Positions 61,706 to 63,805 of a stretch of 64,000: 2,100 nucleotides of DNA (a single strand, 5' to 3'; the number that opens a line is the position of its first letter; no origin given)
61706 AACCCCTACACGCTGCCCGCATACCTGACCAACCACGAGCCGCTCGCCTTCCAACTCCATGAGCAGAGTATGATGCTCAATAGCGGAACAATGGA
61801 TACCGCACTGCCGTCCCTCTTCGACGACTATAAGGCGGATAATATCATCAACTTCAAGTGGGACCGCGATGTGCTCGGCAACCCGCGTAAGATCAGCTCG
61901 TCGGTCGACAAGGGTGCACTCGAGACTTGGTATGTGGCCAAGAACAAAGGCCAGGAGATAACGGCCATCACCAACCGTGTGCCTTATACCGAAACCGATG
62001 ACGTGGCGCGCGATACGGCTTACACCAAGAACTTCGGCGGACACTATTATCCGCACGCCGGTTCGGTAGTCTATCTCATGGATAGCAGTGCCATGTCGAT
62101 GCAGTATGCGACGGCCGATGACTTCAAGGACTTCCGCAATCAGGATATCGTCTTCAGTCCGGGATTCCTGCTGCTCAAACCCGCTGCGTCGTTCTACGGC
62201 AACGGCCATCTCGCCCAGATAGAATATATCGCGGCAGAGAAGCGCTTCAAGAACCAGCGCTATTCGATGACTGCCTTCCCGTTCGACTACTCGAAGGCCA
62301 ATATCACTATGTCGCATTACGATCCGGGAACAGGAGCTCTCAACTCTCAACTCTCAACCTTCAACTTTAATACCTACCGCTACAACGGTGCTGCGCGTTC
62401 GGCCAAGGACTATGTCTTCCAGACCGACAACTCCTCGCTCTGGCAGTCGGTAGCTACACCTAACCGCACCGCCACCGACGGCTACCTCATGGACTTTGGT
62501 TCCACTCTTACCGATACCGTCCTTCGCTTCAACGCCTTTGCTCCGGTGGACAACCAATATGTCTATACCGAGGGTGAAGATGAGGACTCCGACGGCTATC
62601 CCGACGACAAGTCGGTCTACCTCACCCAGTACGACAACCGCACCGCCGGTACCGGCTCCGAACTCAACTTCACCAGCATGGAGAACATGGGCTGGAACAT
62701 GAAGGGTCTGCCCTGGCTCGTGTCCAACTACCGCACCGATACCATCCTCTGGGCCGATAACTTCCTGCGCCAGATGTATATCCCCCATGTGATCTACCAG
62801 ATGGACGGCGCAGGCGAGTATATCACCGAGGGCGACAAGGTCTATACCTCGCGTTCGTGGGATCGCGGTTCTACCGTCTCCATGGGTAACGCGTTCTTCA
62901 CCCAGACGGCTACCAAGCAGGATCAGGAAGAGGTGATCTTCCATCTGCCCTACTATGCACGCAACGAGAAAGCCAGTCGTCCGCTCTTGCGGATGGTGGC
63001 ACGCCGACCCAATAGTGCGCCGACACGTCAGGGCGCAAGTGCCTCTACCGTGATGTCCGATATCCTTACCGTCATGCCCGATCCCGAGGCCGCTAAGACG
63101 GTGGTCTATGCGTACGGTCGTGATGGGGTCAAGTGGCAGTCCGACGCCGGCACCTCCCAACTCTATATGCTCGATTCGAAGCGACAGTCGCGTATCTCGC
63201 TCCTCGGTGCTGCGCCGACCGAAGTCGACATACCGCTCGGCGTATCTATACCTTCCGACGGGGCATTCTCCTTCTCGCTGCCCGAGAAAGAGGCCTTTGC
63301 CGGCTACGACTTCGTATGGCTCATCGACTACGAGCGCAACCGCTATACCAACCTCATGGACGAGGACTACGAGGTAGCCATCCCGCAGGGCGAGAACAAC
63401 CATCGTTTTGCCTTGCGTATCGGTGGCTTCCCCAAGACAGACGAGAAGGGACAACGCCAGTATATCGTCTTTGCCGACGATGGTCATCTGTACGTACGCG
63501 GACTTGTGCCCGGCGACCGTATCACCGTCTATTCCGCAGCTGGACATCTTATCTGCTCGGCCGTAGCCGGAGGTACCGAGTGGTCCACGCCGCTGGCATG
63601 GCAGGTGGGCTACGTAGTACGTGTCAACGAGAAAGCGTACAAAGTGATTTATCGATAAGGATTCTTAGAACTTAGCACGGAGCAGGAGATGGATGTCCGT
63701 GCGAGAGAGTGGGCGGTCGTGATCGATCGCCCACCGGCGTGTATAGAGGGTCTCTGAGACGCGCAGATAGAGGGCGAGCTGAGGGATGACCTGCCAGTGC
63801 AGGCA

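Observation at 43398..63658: Mfa-type (type V) pilus operon whose Mfa5 slot is a 14.9-kb T9SS-cargo ORF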

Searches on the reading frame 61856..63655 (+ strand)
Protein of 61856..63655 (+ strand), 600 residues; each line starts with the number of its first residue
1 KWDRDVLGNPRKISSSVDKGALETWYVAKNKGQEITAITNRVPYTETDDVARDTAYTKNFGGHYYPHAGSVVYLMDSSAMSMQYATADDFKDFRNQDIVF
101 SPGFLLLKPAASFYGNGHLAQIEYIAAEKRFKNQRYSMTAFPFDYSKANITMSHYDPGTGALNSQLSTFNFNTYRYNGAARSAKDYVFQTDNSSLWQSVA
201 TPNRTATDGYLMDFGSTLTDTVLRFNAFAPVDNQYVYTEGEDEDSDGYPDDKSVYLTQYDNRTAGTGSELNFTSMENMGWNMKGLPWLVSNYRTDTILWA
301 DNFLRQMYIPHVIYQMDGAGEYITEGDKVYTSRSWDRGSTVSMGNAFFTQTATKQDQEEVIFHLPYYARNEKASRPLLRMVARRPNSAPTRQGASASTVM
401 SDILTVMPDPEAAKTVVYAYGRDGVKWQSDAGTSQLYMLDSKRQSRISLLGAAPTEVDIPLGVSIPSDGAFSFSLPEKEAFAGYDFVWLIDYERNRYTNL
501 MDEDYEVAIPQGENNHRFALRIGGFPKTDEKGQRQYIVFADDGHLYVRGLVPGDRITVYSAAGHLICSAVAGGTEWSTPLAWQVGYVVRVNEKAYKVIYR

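Call 30: find_homologous_proteins(query=window:61856-63655:+)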
Query window:61856-63655:+ (600 aa): 68 proteins with E <= 0.001 among 4665 candidates.
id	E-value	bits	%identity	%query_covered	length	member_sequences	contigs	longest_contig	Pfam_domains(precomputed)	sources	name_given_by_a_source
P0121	1.1e-241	822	64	94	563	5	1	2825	-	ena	-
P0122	6.8e-239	813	62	99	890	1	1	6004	-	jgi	jgi:hypothetical protein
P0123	2.5e-236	804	63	99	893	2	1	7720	-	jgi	jgi:hypothetical protein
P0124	5.1e-230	783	61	100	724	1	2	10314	-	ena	-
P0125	3.9e-229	780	58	99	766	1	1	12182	-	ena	-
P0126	4.8e-224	764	61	97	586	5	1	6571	-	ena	-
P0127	2.2e-223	761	59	99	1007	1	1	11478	-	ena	-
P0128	1.7e-222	759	64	87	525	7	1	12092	-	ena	-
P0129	8.5e-222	756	63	91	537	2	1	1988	-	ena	-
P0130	2.7e-221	755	59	100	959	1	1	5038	-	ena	-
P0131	5.0e-220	750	62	92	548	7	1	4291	-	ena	-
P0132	4.9e-216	737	65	87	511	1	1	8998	-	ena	-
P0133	3.0e-214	731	62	92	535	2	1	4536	-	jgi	jgi:hypothetical protein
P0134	5.9e-210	717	61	86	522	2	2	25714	-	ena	-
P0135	2.4e-207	709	55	99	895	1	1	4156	-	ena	-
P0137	8.4e-195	667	53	99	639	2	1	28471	-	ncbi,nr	ncbi:MAG: hypothetical protein IJT12_04155, partial [Paludibacteraceae bacterium]|nr:hypothetical pr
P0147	6.3e-138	479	43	100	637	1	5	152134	-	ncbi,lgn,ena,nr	ncbi:MAG: hypothetical protein IJU35_06010 [Paludibacteraceae bacterium]|nr:hypothetical protein [Pa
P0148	5.9e-137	476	65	57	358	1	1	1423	-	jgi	jgi:hypothetical protein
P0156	4.7e-83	298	35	100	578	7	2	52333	-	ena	-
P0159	6.8e-81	291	35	99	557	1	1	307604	-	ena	-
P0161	1.8e-78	283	33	100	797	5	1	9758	-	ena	-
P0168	1.1e-74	270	35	99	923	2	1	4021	-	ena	-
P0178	3.0e-54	203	31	99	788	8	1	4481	-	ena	-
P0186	2.0e-45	174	35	55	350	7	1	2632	-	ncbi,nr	ncbi:MAG: T9SS type A sorting domain-containing protein, partial [Prevotella sp.]|nr:T9SS type A sor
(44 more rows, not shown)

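Call 32: search_protein_families(library=ncbifam, alignment_id=A2, max_evalue=0.01)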
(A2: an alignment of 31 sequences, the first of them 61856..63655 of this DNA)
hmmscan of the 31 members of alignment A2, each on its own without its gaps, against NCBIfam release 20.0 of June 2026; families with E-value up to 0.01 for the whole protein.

A. member 1, window:61856-63655:+ (600 aa): 0 families

B. families by the number of members that match (of 31 scanned): 2 families
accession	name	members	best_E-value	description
TIGR04183.1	Por_Secre_tail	13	6.5e-06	T9SS type A sorting domain-containing protein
NF041518.1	choice_anch_Q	11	8.7e-05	choice-of-anchor Q domain-containing protein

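Call 33: search_protein_families(library=pfam, alignment_id=A2, max_evalue=0.01)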
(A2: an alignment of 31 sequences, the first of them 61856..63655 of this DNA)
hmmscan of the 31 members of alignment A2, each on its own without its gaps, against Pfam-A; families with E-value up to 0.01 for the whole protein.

A. member 1, window:61856-63655:+ (600 aa): 0 families

B. families by the number of members that match (of 31 scanned): 4 families
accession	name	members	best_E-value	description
PF19910.5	DUF6383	6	2.2e-06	Domain of unknown function (DUF6383)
PF18962.6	Por_Secre_tail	5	0.0032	Secretion system C-terminal sorting domain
PF13229.12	Beta_helix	2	6.7e-05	Right handed beta helix region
PF19717.4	DUF6212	1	0.0046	Family of unknown function (DUF6212)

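Call 51: search_protein_representatives(alignment_id=A2)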
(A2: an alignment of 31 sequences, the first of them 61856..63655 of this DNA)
Query: 31 sequences, 721 profile positions. Proteins with E-value up to 0.001 (for the whole library): 12899; up to 1e-10: 3999; up to 1e-30: 254. The best 150 are listed.
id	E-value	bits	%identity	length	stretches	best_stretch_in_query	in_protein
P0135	2.6e-279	945.2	-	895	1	3-720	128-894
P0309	5.3e-270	914.4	-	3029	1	3-720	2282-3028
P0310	1.5e-250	850.1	-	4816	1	5-719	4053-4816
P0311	1.2e-239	814.0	-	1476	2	3-720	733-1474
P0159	3.2e-239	812.7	-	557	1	161-720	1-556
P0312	4.7e-239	812.1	-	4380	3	3-720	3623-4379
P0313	9.4e-236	801.2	-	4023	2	7-720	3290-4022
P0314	2.0e-233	793.5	-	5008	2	2-720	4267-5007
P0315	1.4e-232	790.7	-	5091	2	3-718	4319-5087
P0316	1.2e-231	787.6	-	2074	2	3-711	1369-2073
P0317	1.9e-231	787.0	-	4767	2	2-720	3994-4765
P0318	5.0e-226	769.1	-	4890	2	2-719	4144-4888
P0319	2.9e-224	763.3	-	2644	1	4-720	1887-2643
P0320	5.0e-224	762.5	-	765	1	5-710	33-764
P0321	1.2e-223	761.3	-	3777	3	7-719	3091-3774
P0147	9.5e-222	754.9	-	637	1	133-720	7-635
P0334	3.0e-207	707.0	-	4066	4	6-709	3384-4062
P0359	2.0e-141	489.4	-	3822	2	8-710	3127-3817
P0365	2.3e-132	459.4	-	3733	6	48-717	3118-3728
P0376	3.1e-114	399.5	-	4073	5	103-720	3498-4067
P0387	3.7e-109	382.7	-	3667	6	79-720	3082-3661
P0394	1.9e-106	373.7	-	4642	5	8-501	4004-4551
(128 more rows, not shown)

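Call 65: search_protein_families(library=ncbifam, proteins=[P0186, P0156, P0159, P0161, P0168, P0122, P0124, P0147, P0137, P0178], max_evalue=1)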
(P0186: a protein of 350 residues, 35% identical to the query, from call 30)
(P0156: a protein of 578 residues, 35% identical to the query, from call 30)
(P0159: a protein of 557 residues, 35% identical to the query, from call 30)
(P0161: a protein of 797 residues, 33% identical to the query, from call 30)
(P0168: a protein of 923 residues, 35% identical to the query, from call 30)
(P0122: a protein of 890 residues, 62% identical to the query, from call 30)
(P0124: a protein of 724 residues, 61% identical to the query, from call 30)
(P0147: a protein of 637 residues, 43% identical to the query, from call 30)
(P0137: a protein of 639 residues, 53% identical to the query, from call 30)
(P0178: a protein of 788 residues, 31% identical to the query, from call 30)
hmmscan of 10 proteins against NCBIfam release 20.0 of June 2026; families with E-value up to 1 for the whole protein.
P0186 (350 aa): 1 family
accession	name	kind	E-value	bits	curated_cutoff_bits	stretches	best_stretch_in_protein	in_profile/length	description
TIGR04183.1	Por_Secre_tail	domain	6.5e-06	26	23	1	296-347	14-65/72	T9SS type A sorting domain-containing protein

P0156 (578 aa): 2 families
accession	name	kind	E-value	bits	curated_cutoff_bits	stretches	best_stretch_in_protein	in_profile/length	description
TIGR04183.1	Por_Secre_tail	domain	1.6e-05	24.8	23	1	524-575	14-65/72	T9SS type A sorting domain-containing protein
NF041518.1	choice_anch_Q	domain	0.13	12.5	25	1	19-40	36-57/58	choice-of-anchor Q domain-containing protein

P0159 (557 aa): 1 family
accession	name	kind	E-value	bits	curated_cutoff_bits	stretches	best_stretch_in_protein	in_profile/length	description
TIGR04183.1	Por_Secre_tail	domain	0.00018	21.4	23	1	503-554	14-65/72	T9SS type A sorting domain-containing protein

P0161 (797 aa): 1 family
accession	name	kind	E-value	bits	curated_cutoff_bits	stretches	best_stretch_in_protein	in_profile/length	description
TIGR04183.1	Por_Secre_tail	domain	0.1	12.6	23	1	743-793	13-64/72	T9SS type A sorting domain-containing protein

P0168 (923 aa): 3 families
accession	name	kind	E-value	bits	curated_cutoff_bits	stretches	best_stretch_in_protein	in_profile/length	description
TIGR04183.1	Por_Secre_tail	domain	0.00033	20.6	23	1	879-916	20-59/72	T9SS type A sorting domain-containing protein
NF041518.1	choice_anch_Q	domain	0.0071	16.6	25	1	27-51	34-58/58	choice-of-anchor Q domain-containing protein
NF049884.2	Ceg23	equivalog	0.029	13.4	300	1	625-677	225-278/432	Dot/Icm T4SS effector Ceg23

P0122 (890 aa): 2 families
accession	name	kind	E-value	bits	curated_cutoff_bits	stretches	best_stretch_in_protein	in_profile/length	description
NF041518.1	choice_anch_Q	domain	0.094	13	25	1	278-334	16-57/58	choice-of-anchor Q domain-containing protein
NF002447.0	PRK01611.3-4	equivalog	0.21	9.9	460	1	295-361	70-142/613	arginine--tRNA ligase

P0124 (724 aa): 2 families
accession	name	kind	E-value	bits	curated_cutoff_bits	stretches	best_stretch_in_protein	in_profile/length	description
NF041518.1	choice_anch_Q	domain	0.00049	20.3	25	1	103-161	16-57/58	choice-of-anchor Q domain-containing protein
NF033947.0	PEP-cistern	hypoth_equivalog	0.16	11.7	60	1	265-310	29-74/195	cistern family PEP-CTERM protein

P0147 (637 aa): 1 family
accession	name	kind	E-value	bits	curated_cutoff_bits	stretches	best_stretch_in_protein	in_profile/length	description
TIGR04183.1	Por_Secre_tail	domain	0.00079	19.4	23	1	590-634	21-70/72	T9SS type A sorting domain-containing protein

P0137 (639 aa): 1 family
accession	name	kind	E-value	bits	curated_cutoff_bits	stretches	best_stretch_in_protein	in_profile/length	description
NF041518.1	choice_anch_Q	domain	0.00026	21.1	25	1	21-78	17-57/58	choice-of-anchor Q domain-containing protein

P0178 (788 aa): 1 family
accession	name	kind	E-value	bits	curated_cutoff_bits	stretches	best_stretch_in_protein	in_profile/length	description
TIGR04183.1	Por_Secre_tail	domain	0.00035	20.5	23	1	733-779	22-60/72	T9SS type A sorting domain-containing protein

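Call 71: search_protein_families(library=pfam, proteins=[window:62159-63655:+], max_evalue=1)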
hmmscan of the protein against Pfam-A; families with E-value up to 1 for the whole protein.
window:62159-63655:+ (499 aa): 0 families

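Call 95: list_cluster_members(proteins=[P0310, P0313, P0318, P0321, P0334, P0359, P0365, P0376, P0394, P0387])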
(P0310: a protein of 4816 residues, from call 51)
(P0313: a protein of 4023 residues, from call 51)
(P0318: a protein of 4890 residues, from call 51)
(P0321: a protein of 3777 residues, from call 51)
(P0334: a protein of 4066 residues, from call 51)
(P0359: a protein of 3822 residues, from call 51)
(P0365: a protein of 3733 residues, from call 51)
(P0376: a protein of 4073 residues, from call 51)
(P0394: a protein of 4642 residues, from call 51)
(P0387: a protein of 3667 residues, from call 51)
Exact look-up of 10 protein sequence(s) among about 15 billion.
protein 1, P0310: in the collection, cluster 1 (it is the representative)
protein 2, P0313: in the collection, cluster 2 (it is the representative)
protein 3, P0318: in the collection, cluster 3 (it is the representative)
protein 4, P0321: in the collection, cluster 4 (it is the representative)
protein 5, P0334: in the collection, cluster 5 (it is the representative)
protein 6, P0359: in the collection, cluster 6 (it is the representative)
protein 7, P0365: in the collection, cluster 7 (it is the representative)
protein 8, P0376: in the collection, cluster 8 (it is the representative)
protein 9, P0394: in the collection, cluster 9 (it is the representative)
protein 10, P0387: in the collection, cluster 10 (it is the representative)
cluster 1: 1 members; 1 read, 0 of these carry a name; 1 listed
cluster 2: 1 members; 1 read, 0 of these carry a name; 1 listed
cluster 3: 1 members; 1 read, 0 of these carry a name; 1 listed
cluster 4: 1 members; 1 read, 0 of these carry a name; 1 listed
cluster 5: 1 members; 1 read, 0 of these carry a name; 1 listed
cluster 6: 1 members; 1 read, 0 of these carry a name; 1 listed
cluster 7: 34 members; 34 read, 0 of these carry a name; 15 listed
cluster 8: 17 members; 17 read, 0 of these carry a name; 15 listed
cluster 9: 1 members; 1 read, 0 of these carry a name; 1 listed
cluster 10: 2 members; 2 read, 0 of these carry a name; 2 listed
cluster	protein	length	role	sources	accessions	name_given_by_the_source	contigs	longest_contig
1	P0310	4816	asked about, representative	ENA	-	-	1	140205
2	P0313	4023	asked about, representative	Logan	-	-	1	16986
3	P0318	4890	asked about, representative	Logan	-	-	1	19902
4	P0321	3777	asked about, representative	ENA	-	-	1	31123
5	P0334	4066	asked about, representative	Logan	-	-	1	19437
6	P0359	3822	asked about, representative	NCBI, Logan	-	-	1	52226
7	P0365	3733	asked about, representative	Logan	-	-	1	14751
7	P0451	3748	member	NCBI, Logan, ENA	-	-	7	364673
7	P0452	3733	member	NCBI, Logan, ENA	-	-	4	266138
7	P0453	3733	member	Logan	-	-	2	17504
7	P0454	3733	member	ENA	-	-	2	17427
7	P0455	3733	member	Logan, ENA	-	-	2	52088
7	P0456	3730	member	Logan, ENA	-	-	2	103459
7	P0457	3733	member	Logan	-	-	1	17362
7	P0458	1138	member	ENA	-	-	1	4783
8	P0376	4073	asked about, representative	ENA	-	-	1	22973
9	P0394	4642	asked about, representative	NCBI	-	-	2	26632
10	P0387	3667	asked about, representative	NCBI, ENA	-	-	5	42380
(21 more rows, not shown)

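Call 107: search_solved_structures(query=A2, max_evalue=5)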
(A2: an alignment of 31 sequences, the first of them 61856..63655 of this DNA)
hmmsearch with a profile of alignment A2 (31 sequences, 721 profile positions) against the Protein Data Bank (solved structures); distinct sequences matched with E-value up to 5: 6.
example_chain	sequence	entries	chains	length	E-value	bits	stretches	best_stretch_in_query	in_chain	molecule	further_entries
8gl6_D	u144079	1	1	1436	3.9e-15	58.6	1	552-713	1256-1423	RemA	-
8gl8_D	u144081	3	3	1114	6.1e-14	54.7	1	576-712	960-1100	RemZ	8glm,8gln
8glk_D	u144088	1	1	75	0.14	13.8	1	677-718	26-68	Endonuclease I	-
4zlr_A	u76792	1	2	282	0.72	11.5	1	631-696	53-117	Brain tumor protein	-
1q7f_A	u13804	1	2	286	0.75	11.4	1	631-696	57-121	brain tumor CG10719-PA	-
5ex7_A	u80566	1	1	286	0.75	11.4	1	631-696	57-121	Brain tumor protein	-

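Call 109: search_solved_structures(query=A2, max_evalue=0.001, show_alignments=2)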
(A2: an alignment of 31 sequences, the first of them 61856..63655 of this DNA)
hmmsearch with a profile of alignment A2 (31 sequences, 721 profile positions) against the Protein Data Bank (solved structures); distinct sequences matched with E-value up to 0.001: 2.
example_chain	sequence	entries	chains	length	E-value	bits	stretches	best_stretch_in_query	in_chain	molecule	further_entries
8gl6_D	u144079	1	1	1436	3.9e-15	58.6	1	552-713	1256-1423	RemA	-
8gl8_D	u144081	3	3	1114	6.1e-14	54.7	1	576-712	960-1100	RemZ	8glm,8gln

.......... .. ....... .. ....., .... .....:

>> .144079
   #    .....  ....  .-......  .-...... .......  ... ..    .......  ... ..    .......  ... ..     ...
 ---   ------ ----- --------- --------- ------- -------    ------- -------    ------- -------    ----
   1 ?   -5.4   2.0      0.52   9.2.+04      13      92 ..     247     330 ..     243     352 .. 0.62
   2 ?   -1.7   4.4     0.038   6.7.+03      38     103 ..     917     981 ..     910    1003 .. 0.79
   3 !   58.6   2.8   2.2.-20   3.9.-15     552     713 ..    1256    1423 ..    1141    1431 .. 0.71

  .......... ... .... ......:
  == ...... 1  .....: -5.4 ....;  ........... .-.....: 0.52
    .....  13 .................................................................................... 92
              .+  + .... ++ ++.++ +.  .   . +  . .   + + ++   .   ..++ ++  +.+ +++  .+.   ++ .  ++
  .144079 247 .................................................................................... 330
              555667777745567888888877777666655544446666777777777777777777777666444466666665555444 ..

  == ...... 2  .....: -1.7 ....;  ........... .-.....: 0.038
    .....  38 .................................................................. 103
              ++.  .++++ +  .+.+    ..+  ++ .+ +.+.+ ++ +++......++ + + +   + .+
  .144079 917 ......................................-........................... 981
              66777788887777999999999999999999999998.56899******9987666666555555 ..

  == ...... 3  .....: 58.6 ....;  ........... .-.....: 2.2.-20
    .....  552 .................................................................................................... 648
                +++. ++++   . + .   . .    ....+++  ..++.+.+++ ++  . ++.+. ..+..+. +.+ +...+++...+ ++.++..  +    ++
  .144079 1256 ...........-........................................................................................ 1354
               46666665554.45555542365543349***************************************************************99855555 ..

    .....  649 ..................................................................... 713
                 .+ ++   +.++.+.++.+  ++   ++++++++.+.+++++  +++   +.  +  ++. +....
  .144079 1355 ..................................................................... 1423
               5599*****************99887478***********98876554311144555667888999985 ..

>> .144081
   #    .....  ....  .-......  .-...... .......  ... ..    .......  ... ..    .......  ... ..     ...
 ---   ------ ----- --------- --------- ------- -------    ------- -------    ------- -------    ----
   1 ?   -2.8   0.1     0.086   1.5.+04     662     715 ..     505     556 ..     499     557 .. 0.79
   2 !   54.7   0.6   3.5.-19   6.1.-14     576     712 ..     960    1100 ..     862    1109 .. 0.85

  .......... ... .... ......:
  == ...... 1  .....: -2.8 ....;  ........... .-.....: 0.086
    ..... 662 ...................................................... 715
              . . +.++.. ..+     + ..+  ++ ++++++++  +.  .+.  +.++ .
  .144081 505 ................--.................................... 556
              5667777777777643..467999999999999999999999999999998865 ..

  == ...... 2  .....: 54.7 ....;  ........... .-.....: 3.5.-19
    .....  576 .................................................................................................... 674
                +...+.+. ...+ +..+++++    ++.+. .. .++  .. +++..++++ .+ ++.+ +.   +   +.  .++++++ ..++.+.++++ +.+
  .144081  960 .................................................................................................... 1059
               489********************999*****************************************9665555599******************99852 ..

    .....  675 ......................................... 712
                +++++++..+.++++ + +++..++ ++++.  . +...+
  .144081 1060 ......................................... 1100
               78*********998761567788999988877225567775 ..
